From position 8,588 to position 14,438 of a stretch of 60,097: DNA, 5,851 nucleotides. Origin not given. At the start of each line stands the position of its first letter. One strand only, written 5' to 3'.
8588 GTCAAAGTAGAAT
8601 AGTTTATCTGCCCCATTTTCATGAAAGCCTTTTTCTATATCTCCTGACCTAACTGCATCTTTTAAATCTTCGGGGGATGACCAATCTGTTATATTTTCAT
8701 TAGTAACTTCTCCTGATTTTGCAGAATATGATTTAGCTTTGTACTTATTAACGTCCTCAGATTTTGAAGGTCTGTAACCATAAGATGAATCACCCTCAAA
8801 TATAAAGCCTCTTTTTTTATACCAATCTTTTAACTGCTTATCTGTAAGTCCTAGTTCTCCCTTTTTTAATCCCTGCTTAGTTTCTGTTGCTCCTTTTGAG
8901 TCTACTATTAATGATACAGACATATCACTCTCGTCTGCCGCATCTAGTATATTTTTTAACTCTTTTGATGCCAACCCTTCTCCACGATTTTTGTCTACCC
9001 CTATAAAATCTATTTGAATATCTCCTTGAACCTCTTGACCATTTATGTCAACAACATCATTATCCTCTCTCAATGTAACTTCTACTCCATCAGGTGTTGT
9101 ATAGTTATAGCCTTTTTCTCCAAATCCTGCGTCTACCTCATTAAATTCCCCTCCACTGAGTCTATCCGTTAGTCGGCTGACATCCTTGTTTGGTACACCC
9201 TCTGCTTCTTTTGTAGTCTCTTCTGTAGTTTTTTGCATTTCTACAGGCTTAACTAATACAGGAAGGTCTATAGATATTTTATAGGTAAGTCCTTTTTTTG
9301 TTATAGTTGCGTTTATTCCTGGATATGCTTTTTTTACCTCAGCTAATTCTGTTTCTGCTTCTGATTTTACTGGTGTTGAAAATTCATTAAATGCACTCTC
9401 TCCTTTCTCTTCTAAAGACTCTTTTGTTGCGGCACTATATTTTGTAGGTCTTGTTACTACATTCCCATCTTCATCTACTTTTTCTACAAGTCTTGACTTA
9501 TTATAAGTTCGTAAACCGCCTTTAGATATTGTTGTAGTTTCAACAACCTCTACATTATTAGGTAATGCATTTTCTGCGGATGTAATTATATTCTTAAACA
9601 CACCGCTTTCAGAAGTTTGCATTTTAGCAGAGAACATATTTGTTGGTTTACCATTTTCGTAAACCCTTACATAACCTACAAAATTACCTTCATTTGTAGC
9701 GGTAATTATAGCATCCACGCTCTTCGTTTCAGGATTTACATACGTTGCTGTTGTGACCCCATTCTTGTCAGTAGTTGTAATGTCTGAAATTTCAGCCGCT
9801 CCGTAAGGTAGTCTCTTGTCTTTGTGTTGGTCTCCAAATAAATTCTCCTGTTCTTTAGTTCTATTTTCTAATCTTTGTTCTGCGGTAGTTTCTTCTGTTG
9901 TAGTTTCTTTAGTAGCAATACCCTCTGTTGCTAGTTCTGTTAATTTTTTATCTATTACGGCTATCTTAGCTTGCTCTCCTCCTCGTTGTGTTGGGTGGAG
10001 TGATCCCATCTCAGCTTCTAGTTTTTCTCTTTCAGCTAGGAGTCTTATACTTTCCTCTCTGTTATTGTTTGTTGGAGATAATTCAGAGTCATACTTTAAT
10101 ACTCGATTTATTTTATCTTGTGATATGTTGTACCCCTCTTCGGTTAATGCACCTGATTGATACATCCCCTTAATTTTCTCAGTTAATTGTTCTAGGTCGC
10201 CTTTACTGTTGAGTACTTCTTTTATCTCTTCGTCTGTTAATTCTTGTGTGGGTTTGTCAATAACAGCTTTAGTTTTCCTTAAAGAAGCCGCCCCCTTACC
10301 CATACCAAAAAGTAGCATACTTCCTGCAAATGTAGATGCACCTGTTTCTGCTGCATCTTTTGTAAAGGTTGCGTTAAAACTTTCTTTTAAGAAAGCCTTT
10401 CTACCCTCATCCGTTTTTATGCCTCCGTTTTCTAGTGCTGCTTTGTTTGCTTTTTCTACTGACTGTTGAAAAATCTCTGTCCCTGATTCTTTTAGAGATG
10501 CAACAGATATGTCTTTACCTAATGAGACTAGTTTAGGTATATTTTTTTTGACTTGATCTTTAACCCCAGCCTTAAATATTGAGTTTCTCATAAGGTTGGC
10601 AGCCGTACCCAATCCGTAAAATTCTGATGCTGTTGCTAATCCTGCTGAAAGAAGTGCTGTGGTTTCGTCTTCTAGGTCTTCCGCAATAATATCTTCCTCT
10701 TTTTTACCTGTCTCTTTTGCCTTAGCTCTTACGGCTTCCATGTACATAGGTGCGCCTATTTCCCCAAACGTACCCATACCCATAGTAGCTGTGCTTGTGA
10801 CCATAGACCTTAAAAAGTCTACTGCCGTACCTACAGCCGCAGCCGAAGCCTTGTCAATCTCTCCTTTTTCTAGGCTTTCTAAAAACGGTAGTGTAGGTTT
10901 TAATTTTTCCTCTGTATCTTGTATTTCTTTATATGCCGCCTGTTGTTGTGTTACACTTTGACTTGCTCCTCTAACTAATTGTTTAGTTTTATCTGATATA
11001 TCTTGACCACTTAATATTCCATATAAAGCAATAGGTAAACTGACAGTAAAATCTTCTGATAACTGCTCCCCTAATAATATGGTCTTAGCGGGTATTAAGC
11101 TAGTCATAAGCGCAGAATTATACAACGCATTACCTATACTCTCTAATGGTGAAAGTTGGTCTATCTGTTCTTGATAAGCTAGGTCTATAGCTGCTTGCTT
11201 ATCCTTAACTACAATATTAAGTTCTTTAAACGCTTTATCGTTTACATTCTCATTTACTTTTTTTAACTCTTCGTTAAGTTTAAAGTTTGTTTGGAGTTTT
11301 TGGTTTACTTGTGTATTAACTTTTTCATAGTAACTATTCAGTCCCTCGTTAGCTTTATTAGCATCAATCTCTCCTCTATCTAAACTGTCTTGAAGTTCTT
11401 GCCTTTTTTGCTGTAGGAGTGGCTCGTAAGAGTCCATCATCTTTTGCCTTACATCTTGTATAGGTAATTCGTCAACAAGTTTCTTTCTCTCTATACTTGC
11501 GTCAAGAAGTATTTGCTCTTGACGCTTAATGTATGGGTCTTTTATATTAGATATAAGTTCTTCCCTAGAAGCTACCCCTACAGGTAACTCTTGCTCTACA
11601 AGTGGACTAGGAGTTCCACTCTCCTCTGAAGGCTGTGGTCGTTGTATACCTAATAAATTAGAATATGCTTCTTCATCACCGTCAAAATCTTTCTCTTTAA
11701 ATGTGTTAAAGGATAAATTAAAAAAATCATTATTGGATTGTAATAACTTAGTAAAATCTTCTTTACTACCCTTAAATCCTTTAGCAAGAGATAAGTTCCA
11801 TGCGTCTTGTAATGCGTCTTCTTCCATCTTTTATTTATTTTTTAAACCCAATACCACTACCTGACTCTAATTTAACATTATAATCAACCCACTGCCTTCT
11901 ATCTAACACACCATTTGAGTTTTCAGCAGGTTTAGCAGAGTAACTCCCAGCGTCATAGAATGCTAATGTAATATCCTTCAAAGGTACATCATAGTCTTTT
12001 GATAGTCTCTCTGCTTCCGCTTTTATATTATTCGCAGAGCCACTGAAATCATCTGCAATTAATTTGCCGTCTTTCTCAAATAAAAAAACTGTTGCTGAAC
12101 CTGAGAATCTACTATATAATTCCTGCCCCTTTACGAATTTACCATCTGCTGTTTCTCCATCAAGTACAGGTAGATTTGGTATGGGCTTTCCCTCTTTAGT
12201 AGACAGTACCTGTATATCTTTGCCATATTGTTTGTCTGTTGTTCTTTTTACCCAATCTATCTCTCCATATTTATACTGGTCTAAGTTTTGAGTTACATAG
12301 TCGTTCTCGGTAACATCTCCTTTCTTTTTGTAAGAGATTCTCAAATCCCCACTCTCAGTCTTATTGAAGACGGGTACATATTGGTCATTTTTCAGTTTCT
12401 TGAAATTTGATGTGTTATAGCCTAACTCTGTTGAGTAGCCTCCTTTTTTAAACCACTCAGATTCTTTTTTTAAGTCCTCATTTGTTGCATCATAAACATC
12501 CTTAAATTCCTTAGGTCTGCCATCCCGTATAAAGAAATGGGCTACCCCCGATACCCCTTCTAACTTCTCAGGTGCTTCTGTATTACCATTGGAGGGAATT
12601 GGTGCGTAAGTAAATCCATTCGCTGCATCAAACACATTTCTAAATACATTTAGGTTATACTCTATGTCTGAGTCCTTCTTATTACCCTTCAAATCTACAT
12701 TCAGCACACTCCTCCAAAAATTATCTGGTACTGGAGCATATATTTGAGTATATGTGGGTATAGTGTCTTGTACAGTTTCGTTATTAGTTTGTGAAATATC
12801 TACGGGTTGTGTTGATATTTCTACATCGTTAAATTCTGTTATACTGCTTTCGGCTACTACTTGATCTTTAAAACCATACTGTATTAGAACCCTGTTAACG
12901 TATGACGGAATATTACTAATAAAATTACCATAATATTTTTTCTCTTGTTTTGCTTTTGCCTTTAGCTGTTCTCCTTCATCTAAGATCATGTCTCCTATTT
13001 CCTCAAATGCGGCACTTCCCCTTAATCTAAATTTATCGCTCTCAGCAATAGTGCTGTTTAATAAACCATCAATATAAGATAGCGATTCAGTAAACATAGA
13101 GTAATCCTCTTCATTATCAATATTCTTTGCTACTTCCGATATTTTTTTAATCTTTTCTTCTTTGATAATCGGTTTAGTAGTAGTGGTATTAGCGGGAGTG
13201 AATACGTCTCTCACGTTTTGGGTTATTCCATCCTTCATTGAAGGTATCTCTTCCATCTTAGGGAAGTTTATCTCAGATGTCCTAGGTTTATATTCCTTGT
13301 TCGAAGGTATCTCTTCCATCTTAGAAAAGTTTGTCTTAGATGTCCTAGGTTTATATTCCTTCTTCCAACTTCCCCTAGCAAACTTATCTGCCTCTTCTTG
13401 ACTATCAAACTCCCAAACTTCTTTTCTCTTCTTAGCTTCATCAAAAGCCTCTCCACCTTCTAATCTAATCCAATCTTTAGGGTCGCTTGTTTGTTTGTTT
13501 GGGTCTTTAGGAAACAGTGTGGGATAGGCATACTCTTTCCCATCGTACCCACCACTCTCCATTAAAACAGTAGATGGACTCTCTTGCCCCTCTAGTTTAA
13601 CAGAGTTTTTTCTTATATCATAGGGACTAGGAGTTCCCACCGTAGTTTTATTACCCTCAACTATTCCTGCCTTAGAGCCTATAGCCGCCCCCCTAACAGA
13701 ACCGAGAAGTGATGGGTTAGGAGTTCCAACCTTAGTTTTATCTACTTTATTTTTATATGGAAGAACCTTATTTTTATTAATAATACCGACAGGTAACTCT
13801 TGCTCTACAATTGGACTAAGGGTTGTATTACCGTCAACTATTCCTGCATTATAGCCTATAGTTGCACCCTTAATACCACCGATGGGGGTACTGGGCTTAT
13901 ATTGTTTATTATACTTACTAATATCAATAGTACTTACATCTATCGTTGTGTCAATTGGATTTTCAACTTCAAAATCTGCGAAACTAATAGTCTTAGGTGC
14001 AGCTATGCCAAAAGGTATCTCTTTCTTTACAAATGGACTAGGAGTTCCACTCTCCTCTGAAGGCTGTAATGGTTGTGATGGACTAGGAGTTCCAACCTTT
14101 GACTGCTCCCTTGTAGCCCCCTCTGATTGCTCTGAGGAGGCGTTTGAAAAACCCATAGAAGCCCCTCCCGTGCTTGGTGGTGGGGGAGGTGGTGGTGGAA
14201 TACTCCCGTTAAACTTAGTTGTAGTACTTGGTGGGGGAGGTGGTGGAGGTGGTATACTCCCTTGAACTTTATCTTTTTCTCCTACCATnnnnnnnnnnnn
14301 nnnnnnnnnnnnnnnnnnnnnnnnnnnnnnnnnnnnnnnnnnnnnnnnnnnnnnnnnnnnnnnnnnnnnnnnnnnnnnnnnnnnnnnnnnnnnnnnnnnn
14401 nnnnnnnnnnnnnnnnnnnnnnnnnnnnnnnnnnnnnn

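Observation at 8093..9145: Two GNAT-like acetyltransferase signatures embedded in the giant virion protein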

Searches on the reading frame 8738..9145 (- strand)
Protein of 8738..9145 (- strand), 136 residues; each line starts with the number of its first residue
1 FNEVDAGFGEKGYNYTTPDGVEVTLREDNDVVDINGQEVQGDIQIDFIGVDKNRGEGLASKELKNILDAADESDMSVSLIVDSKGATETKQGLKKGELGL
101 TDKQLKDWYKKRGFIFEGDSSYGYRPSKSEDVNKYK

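Call 12: find_homologous_proteins(query=window:8738-9145:-, max_evalue=0.01)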
Query window:8738-9145:-: 25 candidates shared short words with the query, none scored E <= 0.01.

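Call 28: search_protein_representatives(protein=window:8738-9145:-)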
Query: 136 residues. Proteins with E-value up to 0.001 (for the whole library): 45; up to 1e-10: 36; up to 1e-30: 12. The best 45 are listed.
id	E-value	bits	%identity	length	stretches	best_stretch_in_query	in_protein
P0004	2.0e-48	180.4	65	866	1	3-133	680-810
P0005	1.8e-42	161.2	60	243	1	3-135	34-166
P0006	6.0e-40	153.0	61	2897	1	4-136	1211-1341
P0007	2.1e-39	151.3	60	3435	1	3-136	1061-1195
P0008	6.6e-39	149.7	48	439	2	4-136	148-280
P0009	4.4e-37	143.8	59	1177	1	7-136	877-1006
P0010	2.6e-36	141.3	56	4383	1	4-135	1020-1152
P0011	5.2e-34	133.8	52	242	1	4-135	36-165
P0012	4.6e-33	130.8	55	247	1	4-133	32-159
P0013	6.2e-33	130.3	51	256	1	5-135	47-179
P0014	4.4e-31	124.4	52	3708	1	7-136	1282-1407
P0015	6.0e-31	123.9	55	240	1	7-131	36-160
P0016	1.5e-30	122.6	51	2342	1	8-136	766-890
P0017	2.4e-29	118.7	53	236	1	4-130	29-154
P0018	3.7e-28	114.9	56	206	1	3-134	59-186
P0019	1.0e-27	113.5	51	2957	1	8-135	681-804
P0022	1.5e-25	106.4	52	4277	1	4-132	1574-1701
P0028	2.7e-20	89.4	49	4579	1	10-134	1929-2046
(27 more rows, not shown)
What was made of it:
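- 8528..9250 (-): Domain-1 module (aa ~860-1100). This is the stretch shared with other giant proteins and with ~240-aa solo proteins. It consists of a short leader, the GNAT-like core and a ~70-aa C-terminal extension of unknown fold. Call 28 (45 cluster representatives).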

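Call 63: find_encoding_contigs(protein=P0005, flank=8000, max_places=4)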
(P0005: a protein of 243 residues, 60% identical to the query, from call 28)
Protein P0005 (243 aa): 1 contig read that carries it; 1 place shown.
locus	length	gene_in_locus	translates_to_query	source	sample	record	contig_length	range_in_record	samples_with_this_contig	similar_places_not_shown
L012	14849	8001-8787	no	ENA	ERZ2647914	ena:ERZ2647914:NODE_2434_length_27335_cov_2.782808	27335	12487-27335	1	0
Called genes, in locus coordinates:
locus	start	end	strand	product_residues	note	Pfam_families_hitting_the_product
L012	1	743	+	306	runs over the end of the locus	-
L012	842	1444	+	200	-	PF01881:Cas_Cas6_C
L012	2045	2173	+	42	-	-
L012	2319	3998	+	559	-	PF25043:DUF7788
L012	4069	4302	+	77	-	-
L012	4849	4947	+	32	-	-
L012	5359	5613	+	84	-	-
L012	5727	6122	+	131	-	PF09424:YqeY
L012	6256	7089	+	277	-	-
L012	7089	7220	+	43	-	-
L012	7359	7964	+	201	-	-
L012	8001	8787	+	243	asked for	-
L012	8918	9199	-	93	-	-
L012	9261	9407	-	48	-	-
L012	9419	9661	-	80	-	-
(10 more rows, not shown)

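Call 67: search_protein_families(library=ncbifam, proteins=[P0005], max_evalue=1)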
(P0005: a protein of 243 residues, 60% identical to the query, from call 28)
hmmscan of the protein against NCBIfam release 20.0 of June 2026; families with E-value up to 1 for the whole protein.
P0005 (243 aa): 0 families

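Call 84: find_encoding_contigs(protein=P0011, flank=10000, max_places=2)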
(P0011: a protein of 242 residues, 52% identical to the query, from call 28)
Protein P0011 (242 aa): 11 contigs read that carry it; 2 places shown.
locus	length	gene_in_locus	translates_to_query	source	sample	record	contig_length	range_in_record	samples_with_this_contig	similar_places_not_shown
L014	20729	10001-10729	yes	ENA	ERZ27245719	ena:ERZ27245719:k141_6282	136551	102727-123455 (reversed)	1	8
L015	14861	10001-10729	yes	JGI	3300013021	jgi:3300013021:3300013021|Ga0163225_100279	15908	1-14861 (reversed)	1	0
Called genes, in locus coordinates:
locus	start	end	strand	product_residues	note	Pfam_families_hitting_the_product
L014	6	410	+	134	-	-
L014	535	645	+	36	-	-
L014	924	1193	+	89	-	-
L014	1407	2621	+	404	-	PF12323:HTH_OrfB_IS605, PF01385:OrfB_IS605, PF07282:Cas12f1-like_TNB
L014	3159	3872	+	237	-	-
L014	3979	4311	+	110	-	-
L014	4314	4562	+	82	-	-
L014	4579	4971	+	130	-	PF09424:YqeY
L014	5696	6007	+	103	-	-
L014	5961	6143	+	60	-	-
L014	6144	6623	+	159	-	-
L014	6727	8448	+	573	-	PF25043:DUF7788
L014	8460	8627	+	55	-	-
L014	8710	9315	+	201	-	-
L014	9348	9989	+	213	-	-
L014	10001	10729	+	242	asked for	-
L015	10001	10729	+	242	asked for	-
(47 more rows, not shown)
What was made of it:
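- Solo domain 1 genes lie next to Gad2 and several orphan DNA methyltransferases (calls 63, 84).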

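Call 85: find_encoding_contigs(protein=P0015, flank=10000, max_places=2)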
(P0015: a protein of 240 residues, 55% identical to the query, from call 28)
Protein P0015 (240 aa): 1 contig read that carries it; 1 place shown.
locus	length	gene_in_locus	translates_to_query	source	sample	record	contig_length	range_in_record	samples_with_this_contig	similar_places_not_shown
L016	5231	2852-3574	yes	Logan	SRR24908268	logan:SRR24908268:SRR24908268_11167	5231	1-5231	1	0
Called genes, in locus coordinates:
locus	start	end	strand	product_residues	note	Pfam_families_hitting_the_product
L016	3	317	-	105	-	?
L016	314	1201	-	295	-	-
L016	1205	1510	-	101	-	-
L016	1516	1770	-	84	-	-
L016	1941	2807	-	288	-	PF00089:Trypsin (weak), PF13365:Trypsin_2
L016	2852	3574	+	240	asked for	-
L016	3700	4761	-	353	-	-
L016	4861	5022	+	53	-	-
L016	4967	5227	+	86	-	-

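Call 86: find_encoding_contigs(protein=P0016, flank=10000, max_places=2)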
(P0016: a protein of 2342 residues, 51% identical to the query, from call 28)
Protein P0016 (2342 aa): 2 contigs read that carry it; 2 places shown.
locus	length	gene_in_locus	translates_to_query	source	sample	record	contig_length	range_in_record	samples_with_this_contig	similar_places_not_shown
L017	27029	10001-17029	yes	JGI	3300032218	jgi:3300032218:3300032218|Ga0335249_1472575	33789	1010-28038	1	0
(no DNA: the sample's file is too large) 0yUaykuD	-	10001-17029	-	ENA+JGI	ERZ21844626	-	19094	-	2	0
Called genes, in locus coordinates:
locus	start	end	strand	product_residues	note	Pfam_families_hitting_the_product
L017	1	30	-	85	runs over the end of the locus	-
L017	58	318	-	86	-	-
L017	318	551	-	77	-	-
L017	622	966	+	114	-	-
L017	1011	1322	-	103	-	-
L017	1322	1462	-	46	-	-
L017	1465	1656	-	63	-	-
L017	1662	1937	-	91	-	-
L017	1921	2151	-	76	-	-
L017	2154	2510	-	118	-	PF11325:DUF3127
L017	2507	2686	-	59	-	-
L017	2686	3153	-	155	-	-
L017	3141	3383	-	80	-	-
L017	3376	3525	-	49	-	-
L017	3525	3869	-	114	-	-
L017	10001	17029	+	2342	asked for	-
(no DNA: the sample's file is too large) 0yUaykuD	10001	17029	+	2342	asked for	-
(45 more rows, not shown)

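Call 94: search_protein_families(library=pfam, proteins=[P0022, P0016, P0019], max_evalue=0.001)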
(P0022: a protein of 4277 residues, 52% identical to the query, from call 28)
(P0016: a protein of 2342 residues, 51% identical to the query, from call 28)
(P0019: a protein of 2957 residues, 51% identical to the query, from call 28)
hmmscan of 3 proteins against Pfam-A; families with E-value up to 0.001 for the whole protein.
P0022 (4277 aa): 0 families

P0016 (2342 aa): 1 family
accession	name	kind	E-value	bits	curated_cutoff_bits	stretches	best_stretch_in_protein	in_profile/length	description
PF18857.6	LPD38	-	0.00088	19.8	27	0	468-532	43-106/189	Large polyvalent protein associated domain 38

P0019 (2957 aa): 0 families

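Call 96: search_protein_families(library=pfam, proteins=[P0010, P0028], max_evalue=0.001)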
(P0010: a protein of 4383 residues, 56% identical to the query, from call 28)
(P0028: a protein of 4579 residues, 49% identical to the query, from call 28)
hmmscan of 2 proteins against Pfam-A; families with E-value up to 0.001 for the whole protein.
P0010 (4383 aa): 0 families

P0028 (4579 aa): 0 families
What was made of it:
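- Tried and rejected: Only a weak LPD38 hit appeared (calls 94, 96).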

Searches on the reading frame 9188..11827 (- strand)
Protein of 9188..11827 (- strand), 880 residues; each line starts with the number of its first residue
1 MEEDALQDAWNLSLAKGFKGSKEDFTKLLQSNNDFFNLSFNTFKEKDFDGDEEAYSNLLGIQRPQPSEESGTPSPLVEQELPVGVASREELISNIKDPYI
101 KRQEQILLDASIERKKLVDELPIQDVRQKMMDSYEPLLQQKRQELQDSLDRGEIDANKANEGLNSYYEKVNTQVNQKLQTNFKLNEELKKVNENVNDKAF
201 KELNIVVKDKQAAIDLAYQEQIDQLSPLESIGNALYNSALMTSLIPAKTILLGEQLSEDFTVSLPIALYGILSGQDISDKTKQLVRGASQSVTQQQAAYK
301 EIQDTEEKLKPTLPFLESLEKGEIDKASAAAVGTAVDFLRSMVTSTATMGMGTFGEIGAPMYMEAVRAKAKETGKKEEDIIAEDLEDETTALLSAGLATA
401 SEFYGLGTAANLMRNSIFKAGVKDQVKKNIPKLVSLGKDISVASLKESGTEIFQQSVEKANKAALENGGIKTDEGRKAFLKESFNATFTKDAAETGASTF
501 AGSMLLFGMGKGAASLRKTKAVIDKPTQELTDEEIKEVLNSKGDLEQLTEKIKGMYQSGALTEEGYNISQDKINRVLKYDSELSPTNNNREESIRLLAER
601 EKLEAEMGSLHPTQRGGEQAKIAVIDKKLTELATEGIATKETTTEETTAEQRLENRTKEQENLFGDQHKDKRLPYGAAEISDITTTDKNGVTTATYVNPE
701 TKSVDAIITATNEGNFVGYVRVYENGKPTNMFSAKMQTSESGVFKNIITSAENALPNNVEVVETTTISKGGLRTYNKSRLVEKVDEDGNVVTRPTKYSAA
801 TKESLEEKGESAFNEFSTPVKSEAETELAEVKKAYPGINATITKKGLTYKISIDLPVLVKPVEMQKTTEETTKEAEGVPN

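Call 83: search_dna_similar(query=window:9188-11827:-, collection=phages, mode=protein, max_rows=12, max_evalue=0.001)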
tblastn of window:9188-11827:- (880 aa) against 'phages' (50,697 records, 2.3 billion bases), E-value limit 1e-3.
No match.

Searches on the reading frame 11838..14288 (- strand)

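Call 13: search_protein_families(library=phrogs, proteins=[window:11838-14288:-], max_evalue=0.001)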
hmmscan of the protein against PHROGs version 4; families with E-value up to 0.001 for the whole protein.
window:11838-14288:- (817 aa): 0 families

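Call 20: search_protein_families(library=pfam, proteins=[window:11838-14288:-], max_evalue=1)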
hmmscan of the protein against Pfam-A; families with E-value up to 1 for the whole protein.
window:11838-14288:- (817 aa): 1 family
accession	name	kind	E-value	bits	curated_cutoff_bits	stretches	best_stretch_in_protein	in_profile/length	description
PF07894.18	SACK1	-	0.0047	17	21.4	1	277-383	27-133/274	Scaffolding anchor of CK1 domain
